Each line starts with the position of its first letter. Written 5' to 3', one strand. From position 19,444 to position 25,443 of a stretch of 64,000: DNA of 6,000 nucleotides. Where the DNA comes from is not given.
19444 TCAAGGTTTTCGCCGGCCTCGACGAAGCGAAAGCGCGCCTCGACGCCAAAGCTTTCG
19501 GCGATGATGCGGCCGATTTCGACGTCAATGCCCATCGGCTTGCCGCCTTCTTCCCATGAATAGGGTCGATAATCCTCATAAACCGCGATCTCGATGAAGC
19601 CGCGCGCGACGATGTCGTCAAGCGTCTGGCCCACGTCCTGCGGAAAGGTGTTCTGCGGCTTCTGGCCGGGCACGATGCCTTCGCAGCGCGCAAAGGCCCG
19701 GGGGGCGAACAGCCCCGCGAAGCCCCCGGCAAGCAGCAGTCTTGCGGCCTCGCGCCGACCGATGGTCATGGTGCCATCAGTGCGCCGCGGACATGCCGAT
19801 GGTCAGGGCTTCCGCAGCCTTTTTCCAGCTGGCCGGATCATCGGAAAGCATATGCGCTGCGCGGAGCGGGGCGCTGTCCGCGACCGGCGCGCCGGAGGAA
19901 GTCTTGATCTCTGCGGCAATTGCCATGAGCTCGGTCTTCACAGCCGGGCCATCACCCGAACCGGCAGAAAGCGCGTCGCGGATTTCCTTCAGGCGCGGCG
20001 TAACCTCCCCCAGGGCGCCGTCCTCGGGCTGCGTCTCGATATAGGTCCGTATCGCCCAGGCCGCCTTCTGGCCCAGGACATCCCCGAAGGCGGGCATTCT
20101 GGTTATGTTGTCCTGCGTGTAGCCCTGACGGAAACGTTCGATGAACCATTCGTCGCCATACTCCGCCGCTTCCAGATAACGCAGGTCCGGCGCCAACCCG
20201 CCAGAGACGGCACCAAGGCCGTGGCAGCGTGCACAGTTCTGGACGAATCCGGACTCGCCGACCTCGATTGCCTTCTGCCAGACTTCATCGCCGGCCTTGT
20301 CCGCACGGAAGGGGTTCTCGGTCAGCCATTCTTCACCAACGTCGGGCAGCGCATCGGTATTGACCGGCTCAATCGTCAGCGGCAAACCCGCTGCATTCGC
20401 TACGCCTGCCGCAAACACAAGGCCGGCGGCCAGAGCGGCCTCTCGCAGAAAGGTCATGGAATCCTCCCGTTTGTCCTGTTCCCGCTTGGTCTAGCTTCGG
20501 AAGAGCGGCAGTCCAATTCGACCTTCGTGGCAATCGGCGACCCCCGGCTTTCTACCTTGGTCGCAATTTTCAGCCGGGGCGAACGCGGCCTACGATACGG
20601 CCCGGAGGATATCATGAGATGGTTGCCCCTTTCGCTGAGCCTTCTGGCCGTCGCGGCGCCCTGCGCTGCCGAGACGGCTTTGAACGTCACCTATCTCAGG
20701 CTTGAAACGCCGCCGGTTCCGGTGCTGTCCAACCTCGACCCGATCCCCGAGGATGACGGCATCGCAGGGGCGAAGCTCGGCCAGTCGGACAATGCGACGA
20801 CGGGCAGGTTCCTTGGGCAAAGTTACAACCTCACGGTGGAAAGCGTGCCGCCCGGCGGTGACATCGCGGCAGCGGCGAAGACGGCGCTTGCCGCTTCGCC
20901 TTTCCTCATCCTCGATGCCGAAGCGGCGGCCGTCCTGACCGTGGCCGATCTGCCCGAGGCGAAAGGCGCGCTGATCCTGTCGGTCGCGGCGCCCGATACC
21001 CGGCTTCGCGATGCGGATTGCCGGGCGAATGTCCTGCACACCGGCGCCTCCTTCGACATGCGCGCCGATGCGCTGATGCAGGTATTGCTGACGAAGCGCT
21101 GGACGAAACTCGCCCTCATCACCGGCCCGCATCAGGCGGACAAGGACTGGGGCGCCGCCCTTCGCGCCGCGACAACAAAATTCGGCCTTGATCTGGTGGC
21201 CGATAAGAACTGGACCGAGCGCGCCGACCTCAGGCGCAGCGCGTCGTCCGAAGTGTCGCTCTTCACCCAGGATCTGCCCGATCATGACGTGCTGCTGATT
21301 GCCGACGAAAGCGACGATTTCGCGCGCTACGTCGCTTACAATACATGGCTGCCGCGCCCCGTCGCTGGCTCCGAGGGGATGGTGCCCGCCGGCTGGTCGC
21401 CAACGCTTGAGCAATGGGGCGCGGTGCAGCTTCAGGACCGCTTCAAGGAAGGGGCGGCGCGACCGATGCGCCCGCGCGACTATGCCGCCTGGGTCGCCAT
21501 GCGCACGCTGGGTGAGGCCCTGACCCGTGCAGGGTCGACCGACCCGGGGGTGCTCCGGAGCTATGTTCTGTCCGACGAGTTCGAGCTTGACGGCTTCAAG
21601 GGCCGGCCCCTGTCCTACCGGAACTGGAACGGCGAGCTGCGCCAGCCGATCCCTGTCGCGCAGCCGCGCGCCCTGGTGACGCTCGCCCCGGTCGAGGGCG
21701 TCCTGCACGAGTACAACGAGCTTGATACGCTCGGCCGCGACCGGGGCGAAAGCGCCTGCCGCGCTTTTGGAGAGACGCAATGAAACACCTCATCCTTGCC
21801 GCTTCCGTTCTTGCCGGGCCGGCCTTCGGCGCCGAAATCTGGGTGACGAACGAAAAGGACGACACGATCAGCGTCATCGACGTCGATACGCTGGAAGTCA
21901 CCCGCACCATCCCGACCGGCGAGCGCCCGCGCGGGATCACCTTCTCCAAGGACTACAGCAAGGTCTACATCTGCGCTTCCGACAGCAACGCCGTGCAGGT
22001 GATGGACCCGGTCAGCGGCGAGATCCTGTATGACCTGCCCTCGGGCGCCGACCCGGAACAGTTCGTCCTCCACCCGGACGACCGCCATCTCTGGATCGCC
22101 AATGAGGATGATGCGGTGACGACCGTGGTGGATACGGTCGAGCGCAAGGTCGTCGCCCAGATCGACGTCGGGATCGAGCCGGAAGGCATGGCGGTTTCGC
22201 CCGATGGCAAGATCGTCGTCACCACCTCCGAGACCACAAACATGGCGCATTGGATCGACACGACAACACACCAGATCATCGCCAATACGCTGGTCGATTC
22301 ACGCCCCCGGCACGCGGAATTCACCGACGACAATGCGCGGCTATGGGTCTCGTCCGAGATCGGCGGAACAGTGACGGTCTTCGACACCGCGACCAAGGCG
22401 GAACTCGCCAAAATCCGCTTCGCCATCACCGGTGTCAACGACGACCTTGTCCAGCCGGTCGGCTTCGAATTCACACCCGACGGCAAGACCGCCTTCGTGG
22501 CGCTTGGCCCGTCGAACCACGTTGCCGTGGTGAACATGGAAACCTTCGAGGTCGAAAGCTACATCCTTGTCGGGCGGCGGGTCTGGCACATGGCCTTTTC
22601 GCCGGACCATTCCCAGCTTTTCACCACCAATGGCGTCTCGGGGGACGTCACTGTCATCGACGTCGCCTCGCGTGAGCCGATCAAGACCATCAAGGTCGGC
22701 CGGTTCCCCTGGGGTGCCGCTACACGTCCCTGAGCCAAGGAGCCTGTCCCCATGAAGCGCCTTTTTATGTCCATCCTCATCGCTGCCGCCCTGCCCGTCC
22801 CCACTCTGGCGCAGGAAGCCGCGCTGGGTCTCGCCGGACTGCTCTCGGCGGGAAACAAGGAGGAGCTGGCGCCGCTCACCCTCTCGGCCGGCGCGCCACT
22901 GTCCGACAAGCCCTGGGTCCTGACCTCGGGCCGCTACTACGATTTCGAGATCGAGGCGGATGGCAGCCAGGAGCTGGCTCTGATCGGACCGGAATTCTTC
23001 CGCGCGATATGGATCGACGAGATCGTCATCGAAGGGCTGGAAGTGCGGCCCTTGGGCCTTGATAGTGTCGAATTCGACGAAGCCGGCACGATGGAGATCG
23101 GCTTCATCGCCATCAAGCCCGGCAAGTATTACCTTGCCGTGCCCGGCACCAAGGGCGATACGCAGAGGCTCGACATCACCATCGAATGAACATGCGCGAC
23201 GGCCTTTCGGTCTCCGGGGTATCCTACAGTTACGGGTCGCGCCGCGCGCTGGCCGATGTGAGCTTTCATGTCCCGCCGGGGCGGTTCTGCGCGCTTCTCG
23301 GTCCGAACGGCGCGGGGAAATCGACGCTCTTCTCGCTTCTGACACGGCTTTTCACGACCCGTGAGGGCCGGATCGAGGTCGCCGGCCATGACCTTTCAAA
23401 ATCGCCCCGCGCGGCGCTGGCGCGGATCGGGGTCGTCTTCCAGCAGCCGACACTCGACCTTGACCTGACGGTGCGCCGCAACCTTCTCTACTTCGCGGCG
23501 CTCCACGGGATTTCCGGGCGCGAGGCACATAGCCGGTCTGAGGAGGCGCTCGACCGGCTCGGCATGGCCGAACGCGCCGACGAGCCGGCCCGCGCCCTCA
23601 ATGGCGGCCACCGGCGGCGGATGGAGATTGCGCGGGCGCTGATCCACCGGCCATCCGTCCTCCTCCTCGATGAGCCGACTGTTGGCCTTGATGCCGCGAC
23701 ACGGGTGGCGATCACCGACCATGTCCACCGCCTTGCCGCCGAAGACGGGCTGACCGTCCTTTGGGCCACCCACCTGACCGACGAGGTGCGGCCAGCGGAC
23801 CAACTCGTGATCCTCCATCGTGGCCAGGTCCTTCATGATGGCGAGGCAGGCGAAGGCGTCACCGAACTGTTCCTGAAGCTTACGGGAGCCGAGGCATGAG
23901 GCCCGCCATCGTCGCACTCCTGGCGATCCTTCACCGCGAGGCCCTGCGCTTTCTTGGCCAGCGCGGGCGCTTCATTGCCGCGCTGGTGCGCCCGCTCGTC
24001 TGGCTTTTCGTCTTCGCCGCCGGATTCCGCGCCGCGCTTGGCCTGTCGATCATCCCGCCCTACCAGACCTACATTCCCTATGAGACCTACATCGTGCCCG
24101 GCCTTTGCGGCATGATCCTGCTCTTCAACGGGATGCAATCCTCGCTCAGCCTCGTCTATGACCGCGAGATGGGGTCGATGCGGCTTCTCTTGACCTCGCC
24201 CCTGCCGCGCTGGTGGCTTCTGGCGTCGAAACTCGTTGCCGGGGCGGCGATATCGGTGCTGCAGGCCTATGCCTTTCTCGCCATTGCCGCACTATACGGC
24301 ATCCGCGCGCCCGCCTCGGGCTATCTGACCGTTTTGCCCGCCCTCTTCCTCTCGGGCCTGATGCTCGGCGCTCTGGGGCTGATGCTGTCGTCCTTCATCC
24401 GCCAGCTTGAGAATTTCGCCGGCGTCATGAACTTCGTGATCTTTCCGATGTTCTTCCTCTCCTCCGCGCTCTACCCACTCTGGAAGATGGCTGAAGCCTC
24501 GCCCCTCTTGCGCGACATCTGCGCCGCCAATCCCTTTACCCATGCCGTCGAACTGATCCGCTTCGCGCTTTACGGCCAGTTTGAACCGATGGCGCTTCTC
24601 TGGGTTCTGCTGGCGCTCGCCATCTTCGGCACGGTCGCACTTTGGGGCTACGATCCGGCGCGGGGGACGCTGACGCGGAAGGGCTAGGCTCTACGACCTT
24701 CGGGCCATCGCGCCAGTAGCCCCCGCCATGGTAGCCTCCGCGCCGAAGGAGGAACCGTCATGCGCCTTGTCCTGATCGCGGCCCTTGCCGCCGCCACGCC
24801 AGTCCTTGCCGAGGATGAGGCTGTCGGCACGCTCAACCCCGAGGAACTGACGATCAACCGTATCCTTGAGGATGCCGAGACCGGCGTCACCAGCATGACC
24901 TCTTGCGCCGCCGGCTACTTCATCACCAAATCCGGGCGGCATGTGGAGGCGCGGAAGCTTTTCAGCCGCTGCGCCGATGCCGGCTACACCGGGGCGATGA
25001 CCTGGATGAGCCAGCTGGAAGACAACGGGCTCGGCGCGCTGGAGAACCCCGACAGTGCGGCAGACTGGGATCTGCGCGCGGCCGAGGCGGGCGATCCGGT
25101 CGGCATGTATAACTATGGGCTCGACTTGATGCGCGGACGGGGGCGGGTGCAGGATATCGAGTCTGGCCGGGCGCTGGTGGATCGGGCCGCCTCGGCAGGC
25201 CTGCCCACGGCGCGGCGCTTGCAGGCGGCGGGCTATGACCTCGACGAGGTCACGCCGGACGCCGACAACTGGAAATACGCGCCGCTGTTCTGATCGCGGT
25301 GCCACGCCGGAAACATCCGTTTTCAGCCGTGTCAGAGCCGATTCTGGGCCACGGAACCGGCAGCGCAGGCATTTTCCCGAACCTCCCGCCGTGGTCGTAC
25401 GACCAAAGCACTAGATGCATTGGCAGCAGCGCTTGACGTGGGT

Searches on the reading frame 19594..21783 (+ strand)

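Call 7: search_protein_families(library=pfam, proteins=[window:19594-21783:+], max_evalue=0.001)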
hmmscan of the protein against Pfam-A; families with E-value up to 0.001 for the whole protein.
window:19594-21783:+ (729 aa): 1 family
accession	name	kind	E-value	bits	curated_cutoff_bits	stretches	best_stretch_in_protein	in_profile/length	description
PF13458.12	Peripla_BP_6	-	1.2e-10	42.1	31.7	1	425-540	58-172/343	Periplasmic binding protein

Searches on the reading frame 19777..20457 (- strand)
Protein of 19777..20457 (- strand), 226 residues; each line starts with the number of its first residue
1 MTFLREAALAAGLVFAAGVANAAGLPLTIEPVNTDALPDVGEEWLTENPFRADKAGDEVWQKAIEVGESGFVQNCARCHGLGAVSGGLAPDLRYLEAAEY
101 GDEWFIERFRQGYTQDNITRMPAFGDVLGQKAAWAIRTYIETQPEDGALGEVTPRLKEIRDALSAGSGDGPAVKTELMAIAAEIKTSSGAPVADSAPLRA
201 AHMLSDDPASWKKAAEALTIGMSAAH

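Call 17: search_protein_families(library=ncbifam, proteins=[window:19777-20457:-], max_evalue=0.00001)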
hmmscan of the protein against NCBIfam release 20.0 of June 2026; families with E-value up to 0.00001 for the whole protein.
window:19777-20457:- (226 aa): 2 families
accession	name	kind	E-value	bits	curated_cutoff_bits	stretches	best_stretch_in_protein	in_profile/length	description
TIGR04494.1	c550_PedF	equivalog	2.9e-48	163.2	122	1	9-145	3-132/133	cytochrome c-550 PedF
NF011054.0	PRK14486.1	equivalog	3.5e-09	36.6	447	1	62-143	213-290/294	putative bifunctional cbb3-type cytochrome c oxidase subunit II/cytochrome c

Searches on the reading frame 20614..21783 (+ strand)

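Call 17: search_protein_families(library=ncbifam, proteins=[window:20614-21783:+], max_evalue=0.00001)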
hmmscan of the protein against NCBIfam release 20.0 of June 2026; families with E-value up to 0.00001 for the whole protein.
window:20614-21783:+ (389 aa): 1 family
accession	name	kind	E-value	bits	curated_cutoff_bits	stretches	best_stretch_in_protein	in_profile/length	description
TIGR03863.1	PQQ_ABC_bind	subfamily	3.4e-138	460.4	413.6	1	38-383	2-347/347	ABC transporter, substrate binding protein, PQQ-dependent alcohol dehydrogenase system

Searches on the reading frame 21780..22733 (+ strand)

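Call 7: search_protein_families(library=pfam, proteins=[window:21780-22733:+], max_evalue=0.001)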
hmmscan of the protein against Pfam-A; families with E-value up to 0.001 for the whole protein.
window:21780-22733:+ (317 aa): 14 families
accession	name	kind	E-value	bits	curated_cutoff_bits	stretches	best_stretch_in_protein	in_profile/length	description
PF25174.1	Beta-prop_THOC3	-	1.5e-19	70.5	305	2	93-212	50-167/272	THOC3 beta-propeller domain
PF21783.3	YNCE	-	4.4e-16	59.5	27.1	1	12-315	34-333/339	YNCE-like beta-propeller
PF10282.15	Lactonase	-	1e-14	55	21.7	0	19-75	257-318/344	Lactonase, 7-bladed beta-propeller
PF02239.22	Cytochrom_D1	-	9.8e-13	47.8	25.5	1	67-150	12-95/368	Cytochrome D1 heme domain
PF23414.1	Beta-prop_EML_2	-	1.9e-11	44.3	90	1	136-303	3-161/266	Echinoderm microtubule-associated protein second beta-propeller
PF08450.18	SGL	-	1.2e-06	28.7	26.3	0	122-215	124-223/246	SMP-30/Gluconolactonase/LRE-like region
PF24817.1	WD40_WDHD1_1st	-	2.5e-06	27.3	109.9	1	138-305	93-261/291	WDHD1 first WD40 domain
PF25175.1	Beta-prop_WDR5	-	8.4e-06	25.7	250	0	20-155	66-203/296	WDR5 beta-propeller domain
PF16755.11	Beta-prop_NUP159_NUP214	-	3.4e-05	23.7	29.6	0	160-219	44-105/366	NUP159/214 beta propeller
PF24796.1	WDR55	-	5.5e-05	22.8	200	0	51-164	57-169/296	WDR55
PF24807.1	WD40_CDC20-Fz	-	7.7e-05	22.6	200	0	138-307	58-221/292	CDC20/Fizzy WD40 domain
PF24814.1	WD40_Prp19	-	8.9e-05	22.1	320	1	20-281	21-276/281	Prp19 WD40 domain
PF25173.1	Beta-prop_WDR3_1st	-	0.00028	21.1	154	0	25-158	48-182/184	WDR3 first beta-propeller domain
PF00400.38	WD40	-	0.00087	20.2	27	0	267-289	13-34/39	WD domain, G-beta repeat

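Call 17: search_protein_families(library=ncbifam, proteins=[window:21780-22733:+], max_evalue=0.00001)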
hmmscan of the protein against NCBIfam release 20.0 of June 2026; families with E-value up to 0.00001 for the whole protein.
window:21780-22733:+ (317 aa): 10 families
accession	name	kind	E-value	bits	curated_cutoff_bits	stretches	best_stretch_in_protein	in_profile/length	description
TIGR03866.1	PQQ_ABC_repeats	subfamily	6.3e-155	514.9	287.3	1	10-317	3-310/310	PQQ-dependent catabolism-associated beta-propeller protein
TIGR02276.1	beta_rpt_yvtn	repeat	2e-50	168.5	27.85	3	17-56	3-42/42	beta-propeller repeat protein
NF052340.1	hydrazine_beta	equivalog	7.8e-31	107.5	560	3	216-311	25-120/372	hydrazine synthase subunit beta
NF052342.1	hydrazine_BC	exception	9.5e-24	83.5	1250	1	17-76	92-153/690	hydrazine synthase subunit beta-gamma fusion subunit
NF052460.1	L-NosZ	equivalog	3e-21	75.5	700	3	21-149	147-275/480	clade III lactonase-type nitrous-oxide reductase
NF052280.1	7_blade_YncE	equivalog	4.9e-18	65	400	0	18-65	269-316/338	7-bladed beta-propeller protein YncE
NF048007.1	MmpL3Stblzr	equivalog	9.4e-16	57.9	600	0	20-105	63-148/366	MmpL3/TtfA transport complex stabilizer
NF038117.1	choice_anch_I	subfamily_domain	3.5e-09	36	300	0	114-265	77-216/458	choice-of-anchor I family protein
TIGR03907.1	QH_beta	equivalog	7.6e-07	28.6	223.2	0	21-83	4-68/338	quinohemoprotein amine dehydrogenase subunit beta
NF008258.1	PRK11028.1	equivalog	4e-06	26.2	370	0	169-208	171-210/330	6-phosphogluconolactonase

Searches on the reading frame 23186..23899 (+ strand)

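Call 7: search_protein_families(library=pfam, proteins=[window:23186-23899:+], max_evalue=0.001)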
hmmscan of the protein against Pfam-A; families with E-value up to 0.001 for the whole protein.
window:23186-23899:+ (237 aa): 2 families
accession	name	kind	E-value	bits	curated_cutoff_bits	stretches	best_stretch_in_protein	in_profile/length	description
PF00005.33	ABC_tran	-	4.6e-35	121.6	25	1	22-165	1-136/137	ABC transporter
PF13304.12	AAA_21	-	4.7e-08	33.9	27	1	36-64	3-26/304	AAA domain, putative AbiEii toxin, Type IV TA system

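Call 17: search_protein_families(library=ncbifam, proteins=[window:23186-23899:+], max_evalue=0.00001)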
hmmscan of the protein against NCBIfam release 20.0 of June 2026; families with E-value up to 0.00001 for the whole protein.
window:23186-23899:+ (237 aa): 184 families (the best 25 are shown)
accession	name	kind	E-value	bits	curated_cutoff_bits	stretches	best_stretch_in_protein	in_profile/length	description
TIGR03864.1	PQQ_ABC_ATP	hypoth_equivalog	8.3e-105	349.5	302.25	1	7-223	2-218/236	ABC transporter, ATP-binding subunit, PQQ-dependent alcohol dehydrogenase system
TIGR01188.1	drrA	subfamily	2.9e-58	197.6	312.45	1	15-222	2-209/302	daunorubicin resistance ABC transporter, ATP-binding protein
NF010059.0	PRK13536.1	equivalog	3.7e-44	150.9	549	1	7-223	44-260/342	nodulation factor ABC transporter ATP-binding protein NodI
TIGR03522.1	GldA_ABC_ATP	equivalog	7.4e-44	150.4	402.6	1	7-220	3-215/301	gliding motility-associated ABC transporter ATP-binding subunit GldA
NF033858.1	ABC2_perm_RbbA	equivalog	6.3e-43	146.8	1050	1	13-220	273-480/909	ribosome-associated ATPase/putative transporter RbbA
TIGR04520.1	ECF_ATPase_1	equivalog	6.6e-43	147.1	315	1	8-222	2-221/269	energy-coupling factor transporter ATPase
NF010060.0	PRK13537.1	equivalog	1.7e-42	145.4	521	1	7-221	16-230/314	nodulation factor ABC transporter ATP-binding protein NodI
TIGR04521.1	ECF_ATPase_2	equivalog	1.2e-41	142.6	330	1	11-223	5-231/279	energy-coupling factor transporter ATPase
TIGR01288.1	nodI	equivalog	1.8e-41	142.1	424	1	8-220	6-218/303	nodulation factor ABC transporter ATP-binding protein NodI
TIGR02673.1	FtsE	equivalog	1.7e-40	139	264.85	1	10-211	5-211/214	cell division ATP-binding protein FtsE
TIGR03873.1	F420-0_ABC_ATP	hypoth_equivalog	1.2e-39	136.1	372.4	1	7-227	2-227/256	putative F420-0 ABC transporter ATP-binding protein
TIGR04406.1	LPS_export_lptB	equivalog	1.2e-39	136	240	1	7-223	2-221/239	LPS export ABC transporter ATP-binding protein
NF010156.0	PRK13635.1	equivalog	4.6e-38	131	392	1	6-220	5-223/279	energy-coupling factor ABC transporter ATP-binding protein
TIGR03265.1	PhnT2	equivalog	8.3e-38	130.5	457.7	1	6-218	4-216/353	putative 2-aminoethylphosphonate ABC transporter ATP-binding protein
TIGR00968.1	3a0106s01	subfamily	9.4e-38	130.1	342.75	1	8-220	2-214/237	sulfate ABC transporter ATP-binding protein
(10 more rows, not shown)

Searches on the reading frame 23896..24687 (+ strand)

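Call 7: search_protein_families(library=pfam, proteins=[window:23896-24687:+], max_evalue=0.001)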
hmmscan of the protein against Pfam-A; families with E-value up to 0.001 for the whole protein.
window:23896-24687:+ (263 aa): 3 families
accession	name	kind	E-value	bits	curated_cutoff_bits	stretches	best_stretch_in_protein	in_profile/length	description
PF01061.29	ABC2_membrane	-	3.5e-32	112.1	26.9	1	8-225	3-210/211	ABC-2 type transporter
PF12698.13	ABC2_membrane_3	-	3.4e-17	63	31.6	1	57-250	155-343/347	ABC-2 family transporter protein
PF12679.13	ABC2_membrane_2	-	4.7e-12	46.2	27.2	1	78-250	82-276/283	ABC-2 family transporter protein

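Call 17: search_protein_families(library=ncbifam, proteins=[window:23896-24687:+], max_evalue=0.00001)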
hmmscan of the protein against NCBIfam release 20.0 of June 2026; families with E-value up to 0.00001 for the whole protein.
window:23896-24687:+ (263 aa): 7 families
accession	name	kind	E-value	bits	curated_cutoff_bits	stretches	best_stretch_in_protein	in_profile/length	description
TIGR03861.1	phenyl_ABC_PedC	subfamily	1.1e-130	434.8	241.35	1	7-257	3-253/253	alcohol ABC transporter, permease protein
TIGR01247.1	drrB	subfamily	2.4e-35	122.3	223.05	1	14-248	1-228/236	daunorubicin resistance ABC transporter membrane protein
NF011648.0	PRK15066.1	subfamily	1.8e-13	50.7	225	1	4-243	6-236/257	ABC transporter permease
TIGR01291.1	nodJ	subfamily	8.2e-08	32.1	206.65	1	112-243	116-234/253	ABC-2 type transporter, NodJ family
NF038293.1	permease_SagH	equivalog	2.2e-07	30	450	1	70-219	184-331/370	SagH family ABC transporter permease subunit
NF033858.1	ABC2_perm_RbbA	equivalog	8.1e-07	27.3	1050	1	66-248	715-896/909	ribosome-associated ATPase/putative transporter RbbA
TIGR00025.1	Mtu_efflux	paralog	2.6e-06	27.1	146.9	1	66-222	42-197/238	ABC transporter efflux protein, DrrB family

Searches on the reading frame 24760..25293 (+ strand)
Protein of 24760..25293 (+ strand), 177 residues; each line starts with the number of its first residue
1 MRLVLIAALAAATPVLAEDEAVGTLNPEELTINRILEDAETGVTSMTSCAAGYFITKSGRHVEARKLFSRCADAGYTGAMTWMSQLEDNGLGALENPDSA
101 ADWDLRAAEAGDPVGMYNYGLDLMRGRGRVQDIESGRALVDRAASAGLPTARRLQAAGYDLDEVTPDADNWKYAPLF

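Call 17: search_protein_families(library=ncbifam, proteins=[window:24760-25293:+], max_evalue=0.00001)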
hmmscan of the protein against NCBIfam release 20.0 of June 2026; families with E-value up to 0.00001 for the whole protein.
window:24760-25293:+ (177 aa): 0 families

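Call 69: search_protein_families(library=pfam, proteins=[window:24760-25293:+], max_evalue=0.01)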
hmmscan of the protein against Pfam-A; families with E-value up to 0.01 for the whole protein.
window:24760-25293:+ (177 aa): 1 family
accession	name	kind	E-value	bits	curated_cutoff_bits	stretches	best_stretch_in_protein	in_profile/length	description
PF08238.18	Sel1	-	1.3e-05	26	30.7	0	79-112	3-36/36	Sel1 repeat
